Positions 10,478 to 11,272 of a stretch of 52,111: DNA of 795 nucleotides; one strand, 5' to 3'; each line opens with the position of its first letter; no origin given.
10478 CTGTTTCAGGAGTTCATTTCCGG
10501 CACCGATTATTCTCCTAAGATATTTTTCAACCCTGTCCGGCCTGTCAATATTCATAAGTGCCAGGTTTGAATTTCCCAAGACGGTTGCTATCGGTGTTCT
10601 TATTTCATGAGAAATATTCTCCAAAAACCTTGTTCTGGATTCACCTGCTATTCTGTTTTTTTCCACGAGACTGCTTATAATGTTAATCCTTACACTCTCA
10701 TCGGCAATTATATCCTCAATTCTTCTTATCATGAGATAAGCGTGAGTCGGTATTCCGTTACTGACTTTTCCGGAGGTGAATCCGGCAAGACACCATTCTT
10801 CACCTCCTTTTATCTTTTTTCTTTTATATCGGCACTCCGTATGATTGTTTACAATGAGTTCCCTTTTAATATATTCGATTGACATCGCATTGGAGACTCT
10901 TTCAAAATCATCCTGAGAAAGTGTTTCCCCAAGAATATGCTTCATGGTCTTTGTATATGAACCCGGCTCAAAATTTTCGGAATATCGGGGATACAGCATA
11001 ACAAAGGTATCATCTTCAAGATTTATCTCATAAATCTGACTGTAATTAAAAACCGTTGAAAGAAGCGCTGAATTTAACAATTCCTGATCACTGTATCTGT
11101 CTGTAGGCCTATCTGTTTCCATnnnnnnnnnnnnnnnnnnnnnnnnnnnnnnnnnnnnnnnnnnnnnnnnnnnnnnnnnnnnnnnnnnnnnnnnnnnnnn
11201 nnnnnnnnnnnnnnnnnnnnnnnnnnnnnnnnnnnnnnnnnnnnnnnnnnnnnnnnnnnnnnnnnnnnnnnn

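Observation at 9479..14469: TetR regulator, permuted GH3 beta-glucosidase and cytoplasmic hybrid histidine kinase as one tightly coupled operon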

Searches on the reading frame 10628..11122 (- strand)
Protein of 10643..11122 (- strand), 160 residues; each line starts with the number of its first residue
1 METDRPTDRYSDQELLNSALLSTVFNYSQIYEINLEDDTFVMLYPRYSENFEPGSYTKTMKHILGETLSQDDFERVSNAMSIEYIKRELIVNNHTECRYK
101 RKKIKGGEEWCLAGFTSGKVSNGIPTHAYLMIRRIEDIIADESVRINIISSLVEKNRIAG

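Call 13: search_protein_representatives(protein=window:10643-11122:-)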
Query: 160 residues. Proteins with E-value up to 0.001 (for the whole library): 56; up to 1e-10: 18; up to 1e-30: 1. The best 56 are listed.
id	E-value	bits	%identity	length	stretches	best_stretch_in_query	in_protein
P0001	6.3e-100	347.7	100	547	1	1-160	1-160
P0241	5.5e-17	78.5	27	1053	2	7-150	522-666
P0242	7.4e-17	78.1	35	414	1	16-153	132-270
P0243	1.7e-14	70.4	34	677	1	12-154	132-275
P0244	3.3e-14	69.5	40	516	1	24-145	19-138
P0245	1.2e-13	67.7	31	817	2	11-155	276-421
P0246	2.0e-13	67.0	36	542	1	19-145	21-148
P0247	2.4e-13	66.7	30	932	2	14-143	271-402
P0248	5.3e-13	65.6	31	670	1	12-145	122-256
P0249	6.2e-13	65.4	32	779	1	12-159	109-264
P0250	7.6e-13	65.1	29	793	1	10-157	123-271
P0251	2.8e-12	63.2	30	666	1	17-158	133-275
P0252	9.9e-12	61.5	32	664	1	11-157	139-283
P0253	6.2e-11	58.9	33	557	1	18-146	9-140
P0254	7.0e-11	58.7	32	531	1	16-143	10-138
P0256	9.5e-11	58.3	29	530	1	18-155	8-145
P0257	9.9e-11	58.2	34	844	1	17-138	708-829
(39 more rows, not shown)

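Call 18: search_protein_families(library=pfam, proteins=[P0241, P0242, P0243, P0244, P0245, P0246, P0247, P0248, P0253, P0257], max_evalue=0.01)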
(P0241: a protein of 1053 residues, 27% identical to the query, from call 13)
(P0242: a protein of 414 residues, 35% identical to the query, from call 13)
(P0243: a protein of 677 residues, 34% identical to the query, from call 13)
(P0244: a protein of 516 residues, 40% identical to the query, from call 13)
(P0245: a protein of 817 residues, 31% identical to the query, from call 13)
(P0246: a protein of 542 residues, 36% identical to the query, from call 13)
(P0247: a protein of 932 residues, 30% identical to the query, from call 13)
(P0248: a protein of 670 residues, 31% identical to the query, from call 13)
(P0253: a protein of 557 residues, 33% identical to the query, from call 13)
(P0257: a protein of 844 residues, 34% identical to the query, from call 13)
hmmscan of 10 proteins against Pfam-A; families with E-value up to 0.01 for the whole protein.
P0241 (1053 aa): 7 families
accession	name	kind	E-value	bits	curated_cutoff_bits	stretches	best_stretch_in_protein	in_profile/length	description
PF02518.31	HATPase_c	-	1.5e-28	99.9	26.4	1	792-907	2-109/111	Histidine kinase-, DNA gyrase B-, and HSP90-like ATPase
PF00072.30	Response_reg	-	2.5e-25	89.2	30.2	1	931-1045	1-108/111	Response regulator receiver domain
PF00512.31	HisKA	-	2.7e-19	69.4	26.9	1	678-745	1-66/66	His Kinase A (phospho-acceptor) domain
PF16927.11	HisKA_7TM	-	2.8e-08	34.3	28.6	1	12-216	4-214/224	N-terminal 7TM region of histidine kinase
PF13426.13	PAS_9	-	0.0011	19.6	27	0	297-357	36-102/103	PAS domain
PF08447.18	PAS_3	-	0.0021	18.7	25.6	0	582-641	28-82/89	PAS fold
PF13589.12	HATPase_c_3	-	0.0099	16.3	25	0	796-878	3-82/137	Histidine kinase-, DNA gyrase B-, and HSP90-like ATPase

P0242 (414 aa): 1 family
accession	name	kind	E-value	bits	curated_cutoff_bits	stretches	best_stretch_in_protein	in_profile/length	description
PF00512.31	HisKA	-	4.2e-18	65.6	26.9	1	279-345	1-66/66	His Kinase A (phospho-acceptor) domain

P0243 (677 aa): 4 families
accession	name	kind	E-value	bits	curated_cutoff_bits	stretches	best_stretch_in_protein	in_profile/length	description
PF02518.31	HATPase_c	-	1.3e-26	93.6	26.4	1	396-512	1-109/111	Histidine kinase-, DNA gyrase B-, and HSP90-like ATPase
PF00072.30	Response_reg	-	2.1e-21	76.6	30.2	1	552-663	1-105/111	Response regulator receiver domain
PF00512.31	HisKA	-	1.4e-18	67.2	26.9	1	283-349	1-66/66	His Kinase A (phospho-acceptor) domain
PF08447.18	PAS_3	-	0.0026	18.4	25.6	1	204-247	40-83/89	PAS fold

P0244 (516 aa): 4 families
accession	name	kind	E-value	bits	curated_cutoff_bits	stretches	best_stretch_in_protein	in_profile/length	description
PF00072.30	Response_reg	-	1.3e-27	96.6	30.2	1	403-512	1-110/111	Response regulator receiver domain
PF02518.31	HATPase_c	-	2.7e-24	86.2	26.4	1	267-378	2-108/111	Histidine kinase-, DNA gyrase B-, and HSP90-like ATPase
PF00512.31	HisKA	-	1.4e-19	70.3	26.9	1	155-220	1-66/66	His Kinase A (phospho-acceptor) domain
PF23198.2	PDE8A_N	-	0.0028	18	29.6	1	421-496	31-112/147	PDE8A-like, N-terminal domain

P0245 (817 aa): 4 families
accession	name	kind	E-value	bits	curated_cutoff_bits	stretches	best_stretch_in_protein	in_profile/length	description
PF02518.31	HATPase_c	-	1.4e-27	96.8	26.4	1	541-657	1-109/111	Histidine kinase-, DNA gyrase B-, and HSP90-like ATPase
PF00072.30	Response_reg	-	2.6e-27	95.6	30.2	1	700-811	1-110/111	Response regulator receiver domain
PF00512.31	HisKA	-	2.1e-18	66.6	26.9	1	428-493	1-65/66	His Kinase A (phospho-acceptor) domain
PF08447.18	PAS_3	-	8.3e-12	45.7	25.6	1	53-144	4-88/89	PAS fold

P0246 (542 aa): 3 families
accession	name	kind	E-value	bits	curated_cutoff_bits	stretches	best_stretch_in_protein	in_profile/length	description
PF02518.31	HATPase_c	-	9.9e-29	100.5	26.4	1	281-395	2-109/111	Histidine kinase-, DNA gyrase B-, and HSP90-like ATPase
PF00072.30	Response_reg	-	1.3e-23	83.7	30.2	1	422-535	1-107/111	Response regulator receiver domain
PF00512.31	HisKA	-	4.1e-19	68.8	26.9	1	165-233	1-66/66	His Kinase A (phospho-acceptor) domain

P0247 (932 aa): 6 families
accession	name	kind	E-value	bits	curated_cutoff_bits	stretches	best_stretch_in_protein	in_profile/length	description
PF00072.30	Response_reg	-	1.6e-43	147.8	30.2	2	812-928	1-110/111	Response regulator receiver domain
PF02518.31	HATPase_c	-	4.2e-28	98.4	26.4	1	534-648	1-107/111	Histidine kinase-, DNA gyrase B-, and HSP90-like ATPase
PF00512.31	HisKA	-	9.8e-18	64.4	26.9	1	421-487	1-66/66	His Kinase A (phospho-acceptor) domain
PF08447.18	PAS_3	-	8.2e-10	39.3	25.6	1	64-121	13-73/89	PAS fold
PF24896.1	Receiver_CRE1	-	0.00023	21.8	27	0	661-779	2-127/136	AHK4/CRE1/WOL first receiver domain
PF13589.12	HATPase_c_3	-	0.0066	16.9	25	0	539-619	3-80/137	Histidine kinase-, DNA gyrase B-, and HSP90-like ATPase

P0248 (670 aa): 4 families
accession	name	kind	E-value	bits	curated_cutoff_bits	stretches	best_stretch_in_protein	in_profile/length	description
PF02518.31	HATPase_c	-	4.6e-30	104.7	26.4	1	387-501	2-110/111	Histidine kinase-, DNA gyrase B-, and HSP90-like ATPase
PF00072.30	Response_reg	-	6.7e-27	94.3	30.2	1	548-663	1-109/111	Response regulator receiver domain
PF00512.31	HisKA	-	1.6e-18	67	26.9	1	274-339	2-66/66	His Kinase A (phospho-acceptor) domain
PF08447.18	PAS_3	-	0.0002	22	25.6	0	195-239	41-85/89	PAS fold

P0253 (557 aa): 3 families
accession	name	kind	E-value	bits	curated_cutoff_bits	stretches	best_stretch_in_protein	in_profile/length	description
PF02518.31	HATPase_c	-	8.3e-29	100.7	26.4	1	268-381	2-110/111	Histidine kinase-, DNA gyrase B-, and HSP90-like ATPase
PF00072.30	Response_reg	-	1.8e-26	92.9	30.2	1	429-547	1-110/111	Response regulator receiver domain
PF00512.31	HisKA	-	1.2e-18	67.3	26.9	1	154-220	1-66/66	His Kinase A (phospho-acceptor) domain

P0257 (844 aa): 4 families
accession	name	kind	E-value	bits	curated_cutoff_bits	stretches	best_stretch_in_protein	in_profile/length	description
PF00563.25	EAL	-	1.9e-59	201.4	31.3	1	176-409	4-235/236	EAL domain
PF08447.18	PAS_3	-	2.1e-09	37.9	25.6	1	476-557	3-83/89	PAS fold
PF00990.26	GGDEF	-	2.1e-09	37.8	23.8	1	11-108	8-111/161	Diguanylate cyclase, GGDEF domain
PF13426.13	PAS_9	-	0.0013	19.5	27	0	474-559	13-93/103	PAS domain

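Call 23: search_solved_structures(query=A1, max_evalue=10, show_alignments=2)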
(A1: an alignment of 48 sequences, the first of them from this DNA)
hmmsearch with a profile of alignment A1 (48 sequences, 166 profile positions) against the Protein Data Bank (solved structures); distinct sequences matched with E-value up to 10: 3.
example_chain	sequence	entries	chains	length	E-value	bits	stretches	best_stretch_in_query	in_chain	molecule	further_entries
6vfj_B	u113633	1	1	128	0.37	13.8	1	34-92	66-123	I53_dn5B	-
6vfh_A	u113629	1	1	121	1.1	12.4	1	34-82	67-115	T33_dn10A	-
6vl6_A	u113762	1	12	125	1.3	12.1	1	33-84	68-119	T33_dn2A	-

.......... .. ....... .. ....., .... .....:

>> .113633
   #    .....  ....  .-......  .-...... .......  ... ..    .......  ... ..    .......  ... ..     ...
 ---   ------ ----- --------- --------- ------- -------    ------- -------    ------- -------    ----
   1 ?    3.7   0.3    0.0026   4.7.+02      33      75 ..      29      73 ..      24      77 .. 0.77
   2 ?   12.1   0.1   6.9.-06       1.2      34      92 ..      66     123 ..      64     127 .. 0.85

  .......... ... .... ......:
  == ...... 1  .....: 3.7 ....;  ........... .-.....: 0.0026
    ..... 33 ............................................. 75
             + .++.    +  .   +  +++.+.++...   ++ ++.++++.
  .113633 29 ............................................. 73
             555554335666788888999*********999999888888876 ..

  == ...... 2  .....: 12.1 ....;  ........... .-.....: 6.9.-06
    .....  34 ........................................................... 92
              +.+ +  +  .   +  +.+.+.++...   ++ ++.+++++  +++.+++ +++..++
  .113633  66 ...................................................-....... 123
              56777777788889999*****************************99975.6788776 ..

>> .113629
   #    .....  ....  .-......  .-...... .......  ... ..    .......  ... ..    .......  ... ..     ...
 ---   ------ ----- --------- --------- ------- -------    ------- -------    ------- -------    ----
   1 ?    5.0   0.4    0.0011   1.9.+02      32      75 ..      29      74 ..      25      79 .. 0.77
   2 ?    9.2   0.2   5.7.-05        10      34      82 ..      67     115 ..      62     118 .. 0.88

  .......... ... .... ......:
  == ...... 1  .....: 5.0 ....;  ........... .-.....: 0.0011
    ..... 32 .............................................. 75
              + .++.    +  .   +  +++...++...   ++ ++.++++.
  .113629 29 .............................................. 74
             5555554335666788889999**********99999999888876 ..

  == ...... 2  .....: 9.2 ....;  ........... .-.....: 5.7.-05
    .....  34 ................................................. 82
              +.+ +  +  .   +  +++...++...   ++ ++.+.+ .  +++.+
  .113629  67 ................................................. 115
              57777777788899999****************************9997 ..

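Call 26: predict_structure(alignment_id=A1)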
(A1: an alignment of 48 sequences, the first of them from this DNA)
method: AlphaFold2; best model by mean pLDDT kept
length: 165 residues; sequences in the alignment: 48
mean_pLDDT: 90.0   pTM: 0.75
mean pLDDT of the five models: 90.0, 89.3, 88.0, 86.5, 83.6
residues with pLDDT >= 90: 107; 70-90: 50; 50-70: 7; < 50: 1
segments of 3 or more residues with pLDDT < 50: none
pLDDT, mean of each block of 10 residues (from residue 1): 59 88 90 97 84 90 91 95 98 96 92 97 97 91 87 91 82
secondary structure, 60 per line:
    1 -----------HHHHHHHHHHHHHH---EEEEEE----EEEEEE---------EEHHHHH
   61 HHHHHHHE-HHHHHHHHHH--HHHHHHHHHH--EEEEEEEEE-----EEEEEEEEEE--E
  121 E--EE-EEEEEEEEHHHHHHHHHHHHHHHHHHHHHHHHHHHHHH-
elements in order: H12-25 E29-34 E39-44 H56-67 H70-79 H82-91 E94-102 E108-117 E127-134 H135-164

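Call 32: fold_search(model_id=the predicted structure, library=pdb)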
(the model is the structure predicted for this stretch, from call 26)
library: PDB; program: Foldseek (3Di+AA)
matches with E <= 10: 1323; with E <= 0.001: 60
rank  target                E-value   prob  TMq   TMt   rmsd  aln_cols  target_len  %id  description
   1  6pps_D                1.5e-05  1.00  0.45  0.31   4.6       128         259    8  A blue light illuminated LOV-PAS construct from the LOV-HK sensory protein from Brucella abortus (construct 15-273) (released 2020-07-15)
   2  3mr0_A                2.0e-05  1.00  0.43  0.52   8.0       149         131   15  Crystal Structure of Sensory Box Histidine Kinase/Response Regulator from Burkholderia thailandensis E264 (released 2010-06-23)
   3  7a6p_A                3.4e-05  1.00  0.33  0.36  10.7       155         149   18  Structural determinants underlying the adduct lifetime in a short LOV protein PpSB2-LOV (released 2021-03-10)
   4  6pps_B                4.1e-05  1.00  0.46  0.31   4.6       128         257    8  A blue light illuminated LOV-PAS construct from the LOV-HK sensory protein from Brucella abortus (construct 15-273) (released 2020-07-15)
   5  5luv_B                5.3e-05  1.00  0.36  0.39  10.3       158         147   12  Short LOV protein W619_1 in apo-state (released 2017-02-22)
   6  6ph4_B                7.7e-05  1.00  0.49  0.20   8.1       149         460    9  Full length LOV-PAS-HK construct from the LOV-HK sensory protein from Brucella abortus (light-adapted, construct 15-48 (released 2020-12-30)
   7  8q5e_A                8.2e-05  1.00  0.36  0.42   8.6       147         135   11  Crystal structure of PpSB1-LOV protein from Pseudomonas putida with covalent FMN (released 2023-11-29)
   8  6pps_C                8.7e-05  1.00  0.44  0.30   9.3       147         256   10  A blue light illuminated LOV-PAS construct from the LOV-HK sensory protein from Brucella abortus (construct 15-273) (released 2020-07-15)
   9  7yx0_A                9.8e-05  1.00  0.34  0.34  12.2       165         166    9  Crystal structure of the full-length short LOV protein SBW25-LOV from Pseudomonas fluorescens (light state) (released 2023-05-24)
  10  6pps_A                1.0e-04  1.00  0.39  0.27  10.4       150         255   11  A blue light illuminated LOV-PAS construct from the LOV-HK sensory protein from Brucella abortus (construct 15-273) (released 2020-07-15)
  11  8js5_A                1.5e-04  1.00  0.48  0.34   6.0       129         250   16  Dimeric PAS domains of oxygen sensor FixL with ferric unliganded heme (released 2024-06-26)
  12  7r5n_B                1.5e-04  1.00  0.35  0.37  10.4       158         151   12  Crystal structure of the full-length short LOV protein PF5-LOV from Pseudomonas fluorescens (dark state) (released 2023-08-23)
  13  8js5_G                1.6e-04  1.00  0.46  0.32   6.3       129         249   15  Dimeric PAS domains of oxygen sensor FixL with ferric unliganded heme (released 2024-06-26)
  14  7vni_B                1.8e-04  1.00  0.35  0.48   5.5       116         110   17  AHR-ARNT PAS-B heterodimer (released 2022-04-13)
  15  5j3w_A                1.8e-04  1.00  0.35  0.41   8.5       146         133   11  Crystal structures reveal signaling states of a short blue light photoreceptor protein PpSB1-LOV (dark state) (released 2016-06-22)
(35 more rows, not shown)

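Call 34: find_encoding_contigs(protein=P0244, flank=6000, max_places=3)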
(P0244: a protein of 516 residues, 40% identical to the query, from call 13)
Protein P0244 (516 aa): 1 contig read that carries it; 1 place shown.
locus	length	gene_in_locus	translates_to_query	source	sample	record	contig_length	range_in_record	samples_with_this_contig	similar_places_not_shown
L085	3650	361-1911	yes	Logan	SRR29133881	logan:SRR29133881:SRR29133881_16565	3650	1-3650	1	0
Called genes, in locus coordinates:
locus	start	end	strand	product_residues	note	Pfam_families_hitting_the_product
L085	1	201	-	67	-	?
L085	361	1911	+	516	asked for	PF00512:HisKA, PF02518:HATPase_c, PF00072:Response_reg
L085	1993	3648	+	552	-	?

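Call 35: find_encoding_contigs(protein=P0246, flank=6000, max_places=3)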
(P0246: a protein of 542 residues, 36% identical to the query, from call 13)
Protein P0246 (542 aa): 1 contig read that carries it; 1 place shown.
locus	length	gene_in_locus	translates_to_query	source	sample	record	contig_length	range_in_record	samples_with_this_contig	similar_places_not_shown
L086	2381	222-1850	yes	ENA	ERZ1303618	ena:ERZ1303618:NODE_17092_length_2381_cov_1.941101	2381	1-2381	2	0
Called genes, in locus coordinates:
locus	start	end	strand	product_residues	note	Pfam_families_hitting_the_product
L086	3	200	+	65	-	?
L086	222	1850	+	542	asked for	PF00512:HisKA, PF02518:HATPase_c, PF00072:Response_reg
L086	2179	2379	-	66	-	?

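Call 37: find_homologous_proteins(query=A1, max_evalue=0.00001)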
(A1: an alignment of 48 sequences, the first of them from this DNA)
Query A1 (48 sequences): 1504 candidates shared short words with the query, none scored E <= 0.00001.

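Call 44: search_protein_families(library=pfam, proteins=[L085:1993-3648:+], max_evalue=0.001)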
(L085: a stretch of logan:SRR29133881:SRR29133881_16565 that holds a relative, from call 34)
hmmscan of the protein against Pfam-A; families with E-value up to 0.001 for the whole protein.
L085:1993-3648:+ (552 aa): 1 family
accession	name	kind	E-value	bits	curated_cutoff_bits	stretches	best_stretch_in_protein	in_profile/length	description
PF00365.25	PFK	-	9.5e-41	140.4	30.9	1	74-326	2-238/277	Phosphofructokinase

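Call 64: find_encoding_contigs(protein=P0253, flank=5000, max_places=2)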
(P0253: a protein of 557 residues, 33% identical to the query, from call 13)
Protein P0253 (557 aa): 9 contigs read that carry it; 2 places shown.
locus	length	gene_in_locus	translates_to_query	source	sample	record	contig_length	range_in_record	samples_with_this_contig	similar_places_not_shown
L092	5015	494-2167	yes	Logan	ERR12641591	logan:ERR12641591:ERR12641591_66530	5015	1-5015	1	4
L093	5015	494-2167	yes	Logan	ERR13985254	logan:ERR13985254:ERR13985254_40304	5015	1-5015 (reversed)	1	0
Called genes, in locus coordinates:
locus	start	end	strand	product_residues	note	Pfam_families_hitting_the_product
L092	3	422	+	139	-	?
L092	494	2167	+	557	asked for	PF00512:HisKA, PF02518:HATPase_c, PF00072:Response_reg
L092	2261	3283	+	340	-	PF01891:CbiM, PF13190:PDGLE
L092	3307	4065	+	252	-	PF02361:CbiQ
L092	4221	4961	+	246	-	PF00005:ABC_tran, PF02463:SMC_N (weak), PF13304:AAA_21 (weak)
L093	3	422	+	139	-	?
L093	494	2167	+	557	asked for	PF00512:HisKA, PF02518:HATPase_c, PF00072:Response_reg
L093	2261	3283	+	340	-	PF01891:CbiM, PF13190:PDGLE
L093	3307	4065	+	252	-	PF02361:CbiQ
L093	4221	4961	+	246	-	PF00005:ABC_tran, PF02463:SMC_N (weak), PF13304:AAA_21 (weak)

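Call 65: find_encoding_contigs(protein=P0256, flank=5000, max_places=2)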
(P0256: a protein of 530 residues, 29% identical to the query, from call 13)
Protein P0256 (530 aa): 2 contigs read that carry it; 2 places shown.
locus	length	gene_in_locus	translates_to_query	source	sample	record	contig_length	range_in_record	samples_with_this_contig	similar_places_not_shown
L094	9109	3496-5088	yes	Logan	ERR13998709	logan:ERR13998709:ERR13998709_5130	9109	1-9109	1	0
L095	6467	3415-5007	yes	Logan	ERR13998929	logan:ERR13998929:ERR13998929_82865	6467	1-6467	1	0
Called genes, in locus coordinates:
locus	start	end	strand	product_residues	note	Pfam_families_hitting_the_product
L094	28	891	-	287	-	PF02219:MTHFR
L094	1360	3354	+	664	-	-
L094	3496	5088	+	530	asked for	PF00512:HisKA, PF02518:HATPase_c, PF00072:Response_reg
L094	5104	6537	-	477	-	PF01520:Amidase_3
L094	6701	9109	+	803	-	?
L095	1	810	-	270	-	?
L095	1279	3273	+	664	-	-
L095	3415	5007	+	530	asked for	PF00512:HisKA, PF02518:HATPase_c, PF00072:Response_reg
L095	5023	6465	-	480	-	?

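Call 66: find_encoding_contigs(protein=P0254, flank=5000, max_places=2)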
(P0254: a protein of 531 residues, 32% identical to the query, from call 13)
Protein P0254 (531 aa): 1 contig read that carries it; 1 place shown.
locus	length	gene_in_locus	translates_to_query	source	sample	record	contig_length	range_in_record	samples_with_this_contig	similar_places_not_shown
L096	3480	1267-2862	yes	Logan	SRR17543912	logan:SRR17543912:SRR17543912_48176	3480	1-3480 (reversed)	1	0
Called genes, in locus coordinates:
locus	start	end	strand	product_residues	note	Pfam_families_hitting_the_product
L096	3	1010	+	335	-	?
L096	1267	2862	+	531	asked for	PF00512:HisKA, PF02518:HATPase_c, PF00072:Response_reg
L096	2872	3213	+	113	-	-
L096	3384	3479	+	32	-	?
